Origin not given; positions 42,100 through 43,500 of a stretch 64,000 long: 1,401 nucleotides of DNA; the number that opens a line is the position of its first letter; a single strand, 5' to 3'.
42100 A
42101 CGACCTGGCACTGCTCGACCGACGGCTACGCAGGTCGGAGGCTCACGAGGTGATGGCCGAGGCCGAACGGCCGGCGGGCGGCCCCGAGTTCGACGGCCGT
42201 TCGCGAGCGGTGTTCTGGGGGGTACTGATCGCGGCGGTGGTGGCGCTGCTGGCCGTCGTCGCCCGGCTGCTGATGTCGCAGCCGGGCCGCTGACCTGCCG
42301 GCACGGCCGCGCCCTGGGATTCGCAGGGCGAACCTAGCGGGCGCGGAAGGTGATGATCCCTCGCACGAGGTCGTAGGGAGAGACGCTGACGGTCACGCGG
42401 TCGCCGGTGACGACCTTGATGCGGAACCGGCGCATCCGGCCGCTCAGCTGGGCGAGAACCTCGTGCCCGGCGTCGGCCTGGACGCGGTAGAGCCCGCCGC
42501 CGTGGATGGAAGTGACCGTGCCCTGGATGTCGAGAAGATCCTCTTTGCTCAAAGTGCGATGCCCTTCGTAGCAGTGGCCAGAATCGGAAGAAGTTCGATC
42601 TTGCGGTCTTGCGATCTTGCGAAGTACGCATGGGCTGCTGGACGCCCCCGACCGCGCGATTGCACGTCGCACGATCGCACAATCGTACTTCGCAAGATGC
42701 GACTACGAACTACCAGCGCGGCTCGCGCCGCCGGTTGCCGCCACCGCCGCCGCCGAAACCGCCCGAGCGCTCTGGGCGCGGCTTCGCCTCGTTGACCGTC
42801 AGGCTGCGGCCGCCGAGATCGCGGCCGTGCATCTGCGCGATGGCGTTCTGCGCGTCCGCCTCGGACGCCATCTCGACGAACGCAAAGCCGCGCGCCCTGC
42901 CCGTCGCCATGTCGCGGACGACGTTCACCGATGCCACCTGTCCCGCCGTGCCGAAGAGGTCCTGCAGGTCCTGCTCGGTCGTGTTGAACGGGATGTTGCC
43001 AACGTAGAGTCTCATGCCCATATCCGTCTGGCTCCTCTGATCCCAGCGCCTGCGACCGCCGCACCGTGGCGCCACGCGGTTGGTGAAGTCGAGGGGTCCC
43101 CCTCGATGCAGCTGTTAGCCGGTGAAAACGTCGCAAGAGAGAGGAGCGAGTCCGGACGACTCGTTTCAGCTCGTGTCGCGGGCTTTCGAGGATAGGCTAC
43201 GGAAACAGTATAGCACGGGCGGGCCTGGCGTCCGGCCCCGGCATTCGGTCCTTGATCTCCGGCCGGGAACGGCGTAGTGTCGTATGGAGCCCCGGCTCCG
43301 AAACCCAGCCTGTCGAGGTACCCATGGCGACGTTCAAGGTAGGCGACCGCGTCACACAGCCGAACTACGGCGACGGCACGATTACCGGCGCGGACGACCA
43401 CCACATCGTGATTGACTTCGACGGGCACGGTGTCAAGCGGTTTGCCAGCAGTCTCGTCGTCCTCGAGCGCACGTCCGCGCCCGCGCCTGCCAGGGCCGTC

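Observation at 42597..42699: Array locus C forms a 15-bp perfect stem with a 55-nt loop inside the infA leader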

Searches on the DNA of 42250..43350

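Call 44: search_rna_families(source=window, start=42250, end=43350, threshold=evalue, max_evalue=5)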
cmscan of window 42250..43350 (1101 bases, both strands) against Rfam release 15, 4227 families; matches with E-value up to 5: 2.
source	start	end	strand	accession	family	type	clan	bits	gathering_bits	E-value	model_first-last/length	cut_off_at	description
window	43061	43111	-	RF04354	Plastid-ycf2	Cis-reg;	-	19.8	65.7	0.38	1-75/75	no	Plastid-ycf2 5UTR RNA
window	42819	42893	+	RF01390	isrG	Gene; sRNA;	-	11.7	100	1.4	128-206/279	no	isrG Hfq binding RNA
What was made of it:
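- On Known cis-regulatory RNA (Rfam): The local scan at E <= 5 gave only two chance-level hits, both outside the element (call 44).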

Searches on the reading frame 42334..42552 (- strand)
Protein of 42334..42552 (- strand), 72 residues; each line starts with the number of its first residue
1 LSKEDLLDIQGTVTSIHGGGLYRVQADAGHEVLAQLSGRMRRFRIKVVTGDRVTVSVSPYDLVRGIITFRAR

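Call 18: find_encoding_contigs(protein=window:42334-42552:-, flank=3000, max_places=10)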
Protein window:42334-42552:- (72 aa): 5 contigs read that carry it; 5 places shown.
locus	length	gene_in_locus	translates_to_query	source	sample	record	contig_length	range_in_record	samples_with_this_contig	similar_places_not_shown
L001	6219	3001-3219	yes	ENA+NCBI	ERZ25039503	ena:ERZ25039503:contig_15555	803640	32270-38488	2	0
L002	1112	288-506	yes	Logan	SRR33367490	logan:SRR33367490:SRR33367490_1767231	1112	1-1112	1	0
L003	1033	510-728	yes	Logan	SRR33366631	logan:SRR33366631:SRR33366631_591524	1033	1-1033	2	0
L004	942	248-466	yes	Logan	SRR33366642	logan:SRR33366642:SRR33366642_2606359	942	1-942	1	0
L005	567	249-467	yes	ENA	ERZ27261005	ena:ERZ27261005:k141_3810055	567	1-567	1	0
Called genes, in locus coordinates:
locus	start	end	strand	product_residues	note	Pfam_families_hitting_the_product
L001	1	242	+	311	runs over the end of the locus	PF16697:Yop-YscD_cpl, PF00498:FHA, PF00990:GGDEF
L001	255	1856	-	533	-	PF02310:B12-binding, PF04055:Radical_SAM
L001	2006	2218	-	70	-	-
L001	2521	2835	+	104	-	PF28442:DUF8400 (weak), PF00076:RRM_1, PF28441:RRM_11 (weak)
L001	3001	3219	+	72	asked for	PF01176:eIF-1a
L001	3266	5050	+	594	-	PF04389:Peptidase_M28, PF01546:Peptidase_M20 (weak)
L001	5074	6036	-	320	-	-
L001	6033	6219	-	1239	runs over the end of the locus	PF10101:DUF2339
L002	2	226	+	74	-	?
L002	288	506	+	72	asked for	PF01176:eIF-1a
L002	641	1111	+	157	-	?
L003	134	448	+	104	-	PF00076:RRM_1, PF28441:RRM_11 (weak)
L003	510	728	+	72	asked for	PF01176:eIF-1a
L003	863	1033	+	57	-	?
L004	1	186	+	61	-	?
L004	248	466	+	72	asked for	PF01176:eIF-1a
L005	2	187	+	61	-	?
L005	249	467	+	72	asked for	PF01176:eIF-1a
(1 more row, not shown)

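Call 24: find_homologous_proteins(query=window:42334-42552:-, max_evalue=1e-20)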
Query window:42334-42552:- (72 aa): 450 proteins with E <= 1e-20 among 667 candidates; the best 120 are listed.
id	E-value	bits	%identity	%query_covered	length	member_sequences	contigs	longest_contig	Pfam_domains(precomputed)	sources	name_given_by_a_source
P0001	1.8e-38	146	99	100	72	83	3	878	PF01176.26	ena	-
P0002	5.6e-37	142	94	100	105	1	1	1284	PF01176.26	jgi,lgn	jgi:translation initiation factor IF-1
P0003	1.0e-36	141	94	100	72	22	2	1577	PF01176.26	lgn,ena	-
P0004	1.1e-36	141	96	100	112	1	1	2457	PF01176.26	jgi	jgi:translation initiation factor IF-1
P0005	2.9e-35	136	92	100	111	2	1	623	PF01176.26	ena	-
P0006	3.4e-35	136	89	100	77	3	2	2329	PF01176.26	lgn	-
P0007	4.8e-35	135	90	100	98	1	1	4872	PF01176.26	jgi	jgi:translation initiation factor IF-1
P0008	4.7e-34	132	92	100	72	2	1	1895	PF01176.26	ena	-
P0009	8.6e-34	131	85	100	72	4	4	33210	PF01176.26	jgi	jgi:translation initiation factor IF-1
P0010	1.1e-33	131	86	100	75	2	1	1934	PF01176.26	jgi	jgi:translation initiation factor IF-1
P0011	2.0e-33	130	85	100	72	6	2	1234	PF01176.26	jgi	-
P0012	2.2e-33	130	90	100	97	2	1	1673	PF01176.26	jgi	jgi:translation initiation factor IF-1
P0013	6.8e-33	129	86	100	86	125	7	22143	PF01176.26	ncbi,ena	-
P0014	1.0e-32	128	85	100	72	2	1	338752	PF01176.26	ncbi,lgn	ncbi:MAG TPA: translation initiation factor IF-1 [Vicinamibacterales bacterium]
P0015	2.1e-32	127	83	100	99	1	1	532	PF01176.26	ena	-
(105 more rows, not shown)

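Call 26: find_encoding_contigs(protein=P0001, flank=1500, max_places=6)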
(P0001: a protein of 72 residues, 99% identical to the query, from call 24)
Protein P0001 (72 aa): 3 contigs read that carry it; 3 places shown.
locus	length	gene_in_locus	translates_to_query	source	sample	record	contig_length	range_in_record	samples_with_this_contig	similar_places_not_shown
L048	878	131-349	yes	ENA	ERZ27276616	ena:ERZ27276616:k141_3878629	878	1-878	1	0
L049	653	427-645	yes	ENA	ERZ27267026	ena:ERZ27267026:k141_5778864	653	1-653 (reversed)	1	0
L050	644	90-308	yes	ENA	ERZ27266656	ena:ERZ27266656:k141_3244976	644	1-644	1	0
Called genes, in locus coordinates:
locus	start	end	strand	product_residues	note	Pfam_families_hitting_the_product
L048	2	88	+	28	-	?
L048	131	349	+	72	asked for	PF01176:eIF-1a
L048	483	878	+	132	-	?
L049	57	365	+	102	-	PF00076:RRM_1, PF28441:RRM_11 (weak)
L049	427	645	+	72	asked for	PF01176:eIF-1a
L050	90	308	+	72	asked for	PF01176:eIF-1a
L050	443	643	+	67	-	?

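Call 27: find_encoding_contigs(protein=P0004, flank=1500, max_places=4)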
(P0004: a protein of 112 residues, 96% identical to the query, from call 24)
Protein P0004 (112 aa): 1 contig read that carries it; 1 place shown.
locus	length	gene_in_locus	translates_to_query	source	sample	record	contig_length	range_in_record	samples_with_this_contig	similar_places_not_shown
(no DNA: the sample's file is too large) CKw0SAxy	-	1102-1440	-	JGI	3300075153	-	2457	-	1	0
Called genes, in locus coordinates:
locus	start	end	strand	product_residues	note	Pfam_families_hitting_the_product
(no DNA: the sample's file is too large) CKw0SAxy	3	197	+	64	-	?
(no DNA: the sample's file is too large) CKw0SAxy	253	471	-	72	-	-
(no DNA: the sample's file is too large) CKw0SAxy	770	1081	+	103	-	PF28441:RRM_11 (weak), PF00076:RRM_1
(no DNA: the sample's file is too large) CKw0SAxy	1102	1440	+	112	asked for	PF01176:eIF-1a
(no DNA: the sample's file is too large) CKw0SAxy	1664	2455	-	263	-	PF10101:DUF2339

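Call 28: find_encoding_contigs(protein=P0002, flank=1500, max_places=4)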
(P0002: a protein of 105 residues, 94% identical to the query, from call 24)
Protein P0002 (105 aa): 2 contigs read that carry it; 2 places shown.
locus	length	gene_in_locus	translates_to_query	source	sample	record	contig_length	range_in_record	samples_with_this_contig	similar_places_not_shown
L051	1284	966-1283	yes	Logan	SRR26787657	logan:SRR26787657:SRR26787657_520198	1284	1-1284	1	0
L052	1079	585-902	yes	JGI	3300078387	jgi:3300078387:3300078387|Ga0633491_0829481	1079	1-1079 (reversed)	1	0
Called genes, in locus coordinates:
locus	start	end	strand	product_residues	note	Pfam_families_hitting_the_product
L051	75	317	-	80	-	-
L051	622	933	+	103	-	PF28442:DUF8400 (weak), PF00076:RRM_1, PF28441:RRM_11 (weak)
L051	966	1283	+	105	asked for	PF01176:eIF-1a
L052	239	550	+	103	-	PF28442:DUF8400 (weak), PF00076:RRM_1, PF28441:RRM_11 (weak)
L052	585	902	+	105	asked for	PF01176:eIF-1a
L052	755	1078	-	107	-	?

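Call 29: find_encoding_contigs(protein=P0003, flank=1500, max_places=4)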
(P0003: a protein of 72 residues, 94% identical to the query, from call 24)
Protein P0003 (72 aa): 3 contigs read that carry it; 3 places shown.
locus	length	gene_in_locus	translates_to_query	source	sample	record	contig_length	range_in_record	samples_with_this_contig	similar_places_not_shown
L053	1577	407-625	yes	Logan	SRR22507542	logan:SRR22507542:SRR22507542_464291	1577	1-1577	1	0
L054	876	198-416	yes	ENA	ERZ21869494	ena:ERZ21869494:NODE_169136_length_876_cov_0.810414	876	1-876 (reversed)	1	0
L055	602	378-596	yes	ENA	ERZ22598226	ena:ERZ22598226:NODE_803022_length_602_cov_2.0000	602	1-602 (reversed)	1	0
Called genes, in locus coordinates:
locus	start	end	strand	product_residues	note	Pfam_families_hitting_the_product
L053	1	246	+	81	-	?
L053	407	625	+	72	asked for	PF01176:eIF-1a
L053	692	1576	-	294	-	?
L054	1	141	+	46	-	?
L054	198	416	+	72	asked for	PF01176:eIF-1a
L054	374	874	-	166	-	?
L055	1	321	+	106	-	?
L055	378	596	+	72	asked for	PF01176:eIF-1a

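Call 55: find_encoding_contigs(protein=P0005, flank=1000, max_places=3)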
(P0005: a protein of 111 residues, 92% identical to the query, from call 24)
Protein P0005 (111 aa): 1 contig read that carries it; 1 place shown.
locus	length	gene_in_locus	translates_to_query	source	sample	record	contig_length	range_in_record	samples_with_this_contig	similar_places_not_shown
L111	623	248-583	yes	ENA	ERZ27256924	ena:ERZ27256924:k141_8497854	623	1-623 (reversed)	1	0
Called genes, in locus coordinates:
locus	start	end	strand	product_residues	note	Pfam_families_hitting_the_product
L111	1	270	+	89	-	?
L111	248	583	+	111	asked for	PF01176:eIF-1a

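Call 56: find_encoding_contigs(protein=P0012, flank=1000, max_places=3)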
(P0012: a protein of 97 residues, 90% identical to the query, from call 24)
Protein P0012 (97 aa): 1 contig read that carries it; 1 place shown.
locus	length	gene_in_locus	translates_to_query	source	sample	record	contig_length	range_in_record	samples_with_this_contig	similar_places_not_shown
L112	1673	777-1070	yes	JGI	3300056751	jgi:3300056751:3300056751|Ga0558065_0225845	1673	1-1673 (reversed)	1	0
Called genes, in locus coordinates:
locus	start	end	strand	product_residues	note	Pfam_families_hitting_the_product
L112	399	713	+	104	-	PF28442:DUF8400 (faint), PF00076:RRM_1, PF28441:RRM_11 (weak)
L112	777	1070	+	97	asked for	PF01176:eIF-1a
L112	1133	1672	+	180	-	?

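Call 57: find_encoding_contigs(protein=P0007, flank=1000, max_places=3)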
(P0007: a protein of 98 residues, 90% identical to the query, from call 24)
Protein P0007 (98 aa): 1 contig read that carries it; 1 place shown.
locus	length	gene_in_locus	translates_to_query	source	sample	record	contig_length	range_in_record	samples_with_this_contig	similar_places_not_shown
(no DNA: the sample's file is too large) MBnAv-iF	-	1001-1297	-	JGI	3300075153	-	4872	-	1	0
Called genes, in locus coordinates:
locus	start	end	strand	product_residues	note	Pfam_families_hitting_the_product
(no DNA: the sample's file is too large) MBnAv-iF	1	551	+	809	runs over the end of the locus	PF12704:MacB_PCD, PF02687:FtsX, PF12704:MacB_PCD, PF02687:FtsX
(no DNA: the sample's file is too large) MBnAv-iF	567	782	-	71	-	-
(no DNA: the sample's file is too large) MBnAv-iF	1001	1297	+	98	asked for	PF01176:eIF-1a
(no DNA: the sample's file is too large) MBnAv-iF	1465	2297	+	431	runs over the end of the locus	PF00155:Aminotran_1_2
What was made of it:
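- Tried and rejected: Two look-ups returned contigs without DNA (calls 27, 57).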

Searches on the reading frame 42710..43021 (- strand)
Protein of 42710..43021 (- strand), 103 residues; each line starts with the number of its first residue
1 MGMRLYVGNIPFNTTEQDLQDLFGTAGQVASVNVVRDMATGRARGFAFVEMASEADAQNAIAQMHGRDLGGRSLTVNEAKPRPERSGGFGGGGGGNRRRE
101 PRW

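Call 47: find_encoding_contigs(protein=window:42710-43021:-, flank=1200, max_places=10)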
Protein window:42710-43021:- (103 aa): no gene with exactly this product is on record in the collection.
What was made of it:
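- Tried and rejected: An exact look-up of the window's RRM protein found it is not on record (call 47).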
